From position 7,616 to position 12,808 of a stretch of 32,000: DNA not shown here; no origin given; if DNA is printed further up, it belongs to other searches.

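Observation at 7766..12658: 1630-aa island cargo fusing an M48-like metalloprotease module to an ABC1/UbiB-like atypical kinase module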

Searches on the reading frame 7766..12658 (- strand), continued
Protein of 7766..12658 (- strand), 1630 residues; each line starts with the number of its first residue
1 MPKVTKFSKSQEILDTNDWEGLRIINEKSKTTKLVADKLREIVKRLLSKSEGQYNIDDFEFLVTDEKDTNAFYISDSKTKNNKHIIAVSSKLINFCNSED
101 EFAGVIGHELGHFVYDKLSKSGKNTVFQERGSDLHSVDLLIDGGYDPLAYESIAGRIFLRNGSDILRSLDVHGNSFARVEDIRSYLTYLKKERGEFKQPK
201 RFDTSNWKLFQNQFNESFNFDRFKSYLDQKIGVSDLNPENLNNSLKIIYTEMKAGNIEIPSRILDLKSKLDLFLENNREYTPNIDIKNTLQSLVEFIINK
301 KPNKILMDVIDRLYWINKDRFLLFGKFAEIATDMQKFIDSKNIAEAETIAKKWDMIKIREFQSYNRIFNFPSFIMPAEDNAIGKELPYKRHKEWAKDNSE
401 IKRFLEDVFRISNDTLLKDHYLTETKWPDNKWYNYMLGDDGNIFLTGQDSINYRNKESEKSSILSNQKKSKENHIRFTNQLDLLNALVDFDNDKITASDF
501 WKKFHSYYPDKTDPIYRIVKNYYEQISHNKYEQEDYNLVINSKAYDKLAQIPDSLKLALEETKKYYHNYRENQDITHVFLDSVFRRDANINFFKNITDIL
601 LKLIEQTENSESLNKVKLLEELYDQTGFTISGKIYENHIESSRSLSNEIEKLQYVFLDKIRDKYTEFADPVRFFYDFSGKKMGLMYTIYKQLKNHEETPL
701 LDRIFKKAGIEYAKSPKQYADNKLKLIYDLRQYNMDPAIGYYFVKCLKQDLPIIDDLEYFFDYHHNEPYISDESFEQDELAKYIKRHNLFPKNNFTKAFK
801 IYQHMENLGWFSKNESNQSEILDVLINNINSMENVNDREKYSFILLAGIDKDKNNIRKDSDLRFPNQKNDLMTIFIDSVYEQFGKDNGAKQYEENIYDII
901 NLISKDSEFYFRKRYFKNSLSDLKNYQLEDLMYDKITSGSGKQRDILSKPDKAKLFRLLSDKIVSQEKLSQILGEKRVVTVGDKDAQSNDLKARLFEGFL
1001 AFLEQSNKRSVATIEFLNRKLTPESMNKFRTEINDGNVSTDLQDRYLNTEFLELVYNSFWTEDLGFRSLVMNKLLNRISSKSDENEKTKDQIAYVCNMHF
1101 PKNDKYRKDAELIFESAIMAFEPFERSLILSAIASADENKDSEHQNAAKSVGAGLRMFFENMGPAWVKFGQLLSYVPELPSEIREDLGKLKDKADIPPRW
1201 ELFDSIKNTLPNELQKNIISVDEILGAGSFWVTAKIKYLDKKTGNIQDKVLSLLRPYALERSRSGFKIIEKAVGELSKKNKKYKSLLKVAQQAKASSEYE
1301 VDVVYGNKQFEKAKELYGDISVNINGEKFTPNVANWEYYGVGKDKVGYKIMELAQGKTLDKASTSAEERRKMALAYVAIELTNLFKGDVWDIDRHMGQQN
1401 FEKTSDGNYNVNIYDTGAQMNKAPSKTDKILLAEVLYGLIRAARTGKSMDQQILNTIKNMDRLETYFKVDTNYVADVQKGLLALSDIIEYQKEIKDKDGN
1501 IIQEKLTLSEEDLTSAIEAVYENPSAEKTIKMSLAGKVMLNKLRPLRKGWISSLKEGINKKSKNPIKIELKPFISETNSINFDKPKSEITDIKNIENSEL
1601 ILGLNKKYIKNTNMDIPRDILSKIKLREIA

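Call 25: find_encoding_contigs(protein=P0014, flank=10000, max_places=2)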
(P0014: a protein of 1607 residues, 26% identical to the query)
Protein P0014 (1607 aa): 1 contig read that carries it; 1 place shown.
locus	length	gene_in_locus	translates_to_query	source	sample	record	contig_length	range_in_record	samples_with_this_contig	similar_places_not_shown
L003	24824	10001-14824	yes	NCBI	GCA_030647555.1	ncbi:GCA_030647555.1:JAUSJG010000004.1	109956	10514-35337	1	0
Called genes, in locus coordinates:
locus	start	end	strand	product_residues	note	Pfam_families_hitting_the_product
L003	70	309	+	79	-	PF18910:DUF5665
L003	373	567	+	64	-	-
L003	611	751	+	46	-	PF18919:DUF5670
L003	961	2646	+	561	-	PF01266:DAO (weak), PF13450:NAD_binding_8, PF01593:Amino_oxidase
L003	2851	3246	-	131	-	-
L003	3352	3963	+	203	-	PF20108:DUF6498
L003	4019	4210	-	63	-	-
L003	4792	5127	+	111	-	-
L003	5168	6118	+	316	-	PF12388:Peptidase_M57 (weak), PF00413:Peptidase_M10, PF13583:Reprolysin_4 (weak)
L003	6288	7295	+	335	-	PF01259:SAICAR_synt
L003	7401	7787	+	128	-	-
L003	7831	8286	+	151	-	-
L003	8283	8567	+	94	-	-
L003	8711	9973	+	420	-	PF00070:Pyr_redox (faint), PF00890:FAD_binding_2, PF01134:GIDA (faint), PF01266:DAO (faint), PF03486:HI0933_like, PF07992:Pyr_redox_2 (faint), PF12831:FAD_oxidored, PF22780:HI0933_like_1st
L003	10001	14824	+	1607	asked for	PF01435:Peptidase_M48 (faint), PF03109:ABC1 (weak)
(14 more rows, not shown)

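Call 26: find_related_loci(query=A1, collection=genome_contigs, flank=10000)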
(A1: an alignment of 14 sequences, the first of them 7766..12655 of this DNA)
Query A1 (1629 aa) in genome_contigs; peptide patterns used: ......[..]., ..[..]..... (x = any residue, [..] = any of these).
18 stretches matched a pattern; 8 encode a relative of the query (tblastn E <= 1e-3); 8 distinct loci.
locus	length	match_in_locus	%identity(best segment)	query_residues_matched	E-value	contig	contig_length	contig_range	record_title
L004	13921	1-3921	85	324-1629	0e+0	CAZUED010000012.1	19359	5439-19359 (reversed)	MAG TPA_asm: uncultured Muribaculaceae bacterium isolate SRP192927_co1_66 genome assembly, contig: NODE_5697_length_1935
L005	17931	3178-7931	81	1-1629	0e+0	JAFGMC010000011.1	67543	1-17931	MAG: Alphaproteobacteria bacterium isolate Zod_Metabat.441 k87_7648102, whole genome shotgun sequence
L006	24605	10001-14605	40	19-1610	0e+0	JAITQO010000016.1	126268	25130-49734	MAG: Rickettsiales bacterium isolate Roe453_bin100 k119_1520752, whole genome shotgun sequence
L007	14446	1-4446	56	122-1616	0e+0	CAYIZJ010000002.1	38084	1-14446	MAG TPA_asm: uncultured Muribaculaceae bacterium isolate ERP123703_co1_23 genome assembly, contig: NODE_1025_length_3808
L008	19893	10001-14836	35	6-1612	0e+0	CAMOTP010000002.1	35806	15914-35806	MAG: uncultured Alphaproteobacteria bacterium isolate SRR873606_bin.101_metaWRAP_v1.3_MAG genome assembly, contig: NODE_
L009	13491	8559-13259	34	12-1612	0e+0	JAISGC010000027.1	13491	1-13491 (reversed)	MAG: Rickettsiales bacterium isolate Gx485_bin8 k119_1094820, whole genome shotgun sequence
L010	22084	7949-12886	43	6-1616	0e+0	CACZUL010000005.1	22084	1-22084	MAG: uncultured proteobacterium isolate RUG12956 genome assembly, contig: RUG12956_asm_5, whole genome shotgun sequence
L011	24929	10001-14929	46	1-1616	0e+0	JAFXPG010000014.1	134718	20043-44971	MAG: Alphaproteobacteria bacterium isolate RGIG6621 Sheep_Rumen-1__c1303237, whole genome shotgun sequence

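Call 27: find_encoding_contigs(protein=P0001, flank=10000, max_places=4)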
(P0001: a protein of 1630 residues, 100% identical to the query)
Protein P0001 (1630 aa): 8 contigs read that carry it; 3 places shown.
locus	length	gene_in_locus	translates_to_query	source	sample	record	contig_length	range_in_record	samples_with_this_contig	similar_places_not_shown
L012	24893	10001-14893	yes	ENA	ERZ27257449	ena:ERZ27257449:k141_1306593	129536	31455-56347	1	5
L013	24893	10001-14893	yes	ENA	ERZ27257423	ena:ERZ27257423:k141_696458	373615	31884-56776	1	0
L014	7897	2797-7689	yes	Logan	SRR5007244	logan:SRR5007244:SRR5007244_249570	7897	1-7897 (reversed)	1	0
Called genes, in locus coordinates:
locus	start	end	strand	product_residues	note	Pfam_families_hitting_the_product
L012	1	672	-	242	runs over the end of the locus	PF00005:ABC_tran, PF13304:AAA_21 (faint)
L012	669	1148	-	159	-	PF06835:LptC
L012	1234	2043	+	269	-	-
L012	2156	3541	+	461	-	PF00691:OmpA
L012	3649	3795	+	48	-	-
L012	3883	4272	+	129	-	-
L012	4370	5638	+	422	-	PF07498:Rho_N, PF07497:Rho_RNA_bind, PF00006:ATP-synt_ab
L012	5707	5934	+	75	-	-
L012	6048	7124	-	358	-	-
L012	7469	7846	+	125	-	-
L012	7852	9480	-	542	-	PF00239:Resolvase, PF07508:Recombinase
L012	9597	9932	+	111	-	PF11149:DUF2924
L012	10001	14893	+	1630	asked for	PF01435:Peptidase_M48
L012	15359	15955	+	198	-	PF00588:SpoU_methylase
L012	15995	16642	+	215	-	PF00300:His_Phos_1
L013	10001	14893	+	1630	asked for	PF01435:Peptidase_M48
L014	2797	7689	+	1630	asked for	PF01435:Peptidase_M48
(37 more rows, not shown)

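Call 34: search_protein_families(library=padloc, proteins=[window:7766-12658:-], max_evalue=0.01)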
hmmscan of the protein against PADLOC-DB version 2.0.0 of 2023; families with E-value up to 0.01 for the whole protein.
window:7766-12658:- (1630 aa): 0 families

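Call 35: search_protein_families(library=ncbifam, proteins=[window:7766-12658:-], max_evalue=0.01)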
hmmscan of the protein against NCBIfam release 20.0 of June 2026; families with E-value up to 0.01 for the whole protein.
window:7766-12658:- (1630 aa): 4 families
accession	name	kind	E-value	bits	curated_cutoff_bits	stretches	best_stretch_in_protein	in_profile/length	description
TIGR01982.1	UbiB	equivalog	3.1e-11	42.5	487.55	1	1132-1441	28-323/436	2-polyprenylphenol 6-hydroxylase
NF003404.0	PRK04750.1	equivalog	3.4e-07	29.2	667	1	1144-1223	44-124/529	ubiquinone biosynthesis regulatory protein kinase UbiB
NF003965.0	PRK05457.1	equivalog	0.002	17.5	245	1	48-113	84-145/285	protease HtpX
TIGR02729.1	Obg_CgtA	equivalog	0.0098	14.9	280.25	0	1428-1543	205-320/329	Obg family GTPase CgtA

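Call 45: search_protein_families(library=pfam, alignment_id=A3, max_evalue=0.001)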
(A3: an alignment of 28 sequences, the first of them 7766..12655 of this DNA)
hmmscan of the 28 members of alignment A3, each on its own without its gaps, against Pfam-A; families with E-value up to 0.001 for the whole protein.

A. member 1, window:7766-12655:- (1629 aa): 1 family
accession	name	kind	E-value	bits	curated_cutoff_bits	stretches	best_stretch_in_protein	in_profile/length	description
PF01435.24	Peptidase_M48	-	7.1e-10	39.5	20.3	1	36-113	5-77/186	Peptidase family M48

B. families by the number of members that match (of 28 scanned): 7 families
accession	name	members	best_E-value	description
PF01435.24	Peptidase_M48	23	2.2e-13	Peptidase family M48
PF00036.39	EF-hand_1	1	1.2e-10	EF hand domain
PF13405.12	EF-hand_6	1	1.5e-08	EF-hand domain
PF03109.22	ABC1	1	3.5e-07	ABC1 atypical kinase-like domain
PF13202.12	EF-hand_5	1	1.1e-06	EF hand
PF13499.12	EF-hand_7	1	1.5e-05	EF-hand domain pair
PF15882.10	DUF4735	1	7.2e-05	Domain of unknown function (DUF4735)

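Call 47: find_homologous_proteins(query=A3, max_evalue=1e-10)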
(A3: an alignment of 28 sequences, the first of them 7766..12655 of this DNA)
Query A3 (28 sequences) (1629 aa, profile of the alignment): 18 proteins with E <= 1e-10 among 8000 candidates.
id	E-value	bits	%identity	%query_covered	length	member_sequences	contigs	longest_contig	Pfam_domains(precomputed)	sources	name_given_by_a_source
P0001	0.0e+0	1499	100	100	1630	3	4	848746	PF01435.25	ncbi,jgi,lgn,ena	-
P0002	0.0e+0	1441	84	100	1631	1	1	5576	PF01435.25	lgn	-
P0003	0.0e+0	1391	75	100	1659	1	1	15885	PF01435.25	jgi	jgi:hypothetical protein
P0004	0.0e+0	1374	71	100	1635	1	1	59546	PF01435.25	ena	-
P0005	0.0e+0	1341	52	99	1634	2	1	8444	PF01435.25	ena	-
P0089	0.0e+0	1270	28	42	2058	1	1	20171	PF01435.25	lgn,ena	-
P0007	0.0e+0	1223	46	99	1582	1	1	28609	PF01435.25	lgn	-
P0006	0.0e+0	1213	46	99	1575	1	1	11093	PF01435.25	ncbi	-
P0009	0.0e+0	1212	52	56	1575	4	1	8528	PF01435.25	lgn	-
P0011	0.0e+0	1208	46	53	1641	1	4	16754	PF01435.25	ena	-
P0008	0.0e+0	1202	45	100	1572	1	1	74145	PF01435.25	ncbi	-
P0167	0.0e+0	1184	29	57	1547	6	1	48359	PF01435.25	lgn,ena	-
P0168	0.0e+0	1179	28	98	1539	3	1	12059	PF01435.25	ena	-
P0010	0.0e+0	1170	53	54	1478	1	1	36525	PF01435.25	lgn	-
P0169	6.6e-187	642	29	22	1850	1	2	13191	PF01435.25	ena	-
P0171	6.3e-180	619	29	25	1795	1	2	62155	PF01435.25,PF03109.23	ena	-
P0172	6.3e-97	344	26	23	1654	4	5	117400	-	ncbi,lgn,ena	-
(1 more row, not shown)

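Call 48: find_encoding_contigs(protein=P0172, flank=8000, max_places=2)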
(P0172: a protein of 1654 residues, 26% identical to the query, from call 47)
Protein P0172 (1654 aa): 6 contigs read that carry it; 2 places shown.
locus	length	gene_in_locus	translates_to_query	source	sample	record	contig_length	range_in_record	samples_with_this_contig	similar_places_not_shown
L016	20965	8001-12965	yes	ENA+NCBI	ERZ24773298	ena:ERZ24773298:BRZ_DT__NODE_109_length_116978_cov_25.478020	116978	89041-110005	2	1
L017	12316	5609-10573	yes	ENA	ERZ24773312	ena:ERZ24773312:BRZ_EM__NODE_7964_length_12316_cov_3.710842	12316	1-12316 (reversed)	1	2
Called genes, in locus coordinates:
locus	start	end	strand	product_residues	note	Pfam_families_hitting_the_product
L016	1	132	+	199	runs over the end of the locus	PF00239:Resolvase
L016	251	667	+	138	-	PF01451:LMWPc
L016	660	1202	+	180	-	PF00132:Hexapep, PF14602:Hexapep_2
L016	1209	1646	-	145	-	PF00293:NUDIX, PF14815:NUDIX_4 (weak)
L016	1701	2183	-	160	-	PF13521:AAA_28 (faint), PF13207:AAA_17 (faint)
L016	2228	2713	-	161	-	PF00583:Acetyltransf_1, PF13673:Acetyltransf_10, PF13508:Acetyltransf_7, PF08445:FR47, PF14542:Acetyltransf_CG (weak)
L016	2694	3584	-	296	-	PF04266:ASCH (faint)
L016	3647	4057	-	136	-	-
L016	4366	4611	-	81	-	-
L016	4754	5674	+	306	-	PF18899:DUF5655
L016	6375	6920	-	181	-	PF01161:PBP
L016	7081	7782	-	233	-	PF12801:Fer4_5, PF00037:Fer4 (faint), PF12797:Fer4_2 (faint), PF12838:Fer4_7 (faint), PF13187:Fer4_9 (faint), PF14697:Fer4_21 (weak), PF13237:Fer4_10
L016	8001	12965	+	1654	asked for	-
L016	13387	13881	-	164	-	PF00380:Ribosomal_S9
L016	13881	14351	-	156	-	PF00572:Ribosomal_L13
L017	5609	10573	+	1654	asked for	-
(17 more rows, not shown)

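Call 49: find_encoding_contigs(protein=P0171, flank=8000, max_places=1)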
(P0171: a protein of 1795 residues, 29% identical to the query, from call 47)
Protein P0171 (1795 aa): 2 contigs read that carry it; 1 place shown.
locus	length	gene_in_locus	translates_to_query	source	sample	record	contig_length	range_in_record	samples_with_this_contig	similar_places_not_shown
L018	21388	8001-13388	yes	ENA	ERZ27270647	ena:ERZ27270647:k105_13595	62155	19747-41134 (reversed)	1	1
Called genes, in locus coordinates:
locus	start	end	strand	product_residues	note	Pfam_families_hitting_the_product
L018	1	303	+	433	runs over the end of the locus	-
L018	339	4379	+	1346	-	-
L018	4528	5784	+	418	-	PF12704:MacB_PCD, PF02687:FtsX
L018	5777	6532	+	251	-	PF00005:ABC_tran, PF13304:AAA_21 (faint)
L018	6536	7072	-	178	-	-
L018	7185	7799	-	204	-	PF00163:Ribosomal_S4, PF01479:S4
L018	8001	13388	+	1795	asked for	PF01435:Peptidase_M48, PF03109:ABC1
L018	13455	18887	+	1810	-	PF01435:Peptidase_M48, PF03109:ABC1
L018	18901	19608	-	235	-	PF00588:SpoU_methylase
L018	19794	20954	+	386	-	-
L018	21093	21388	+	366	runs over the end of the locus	-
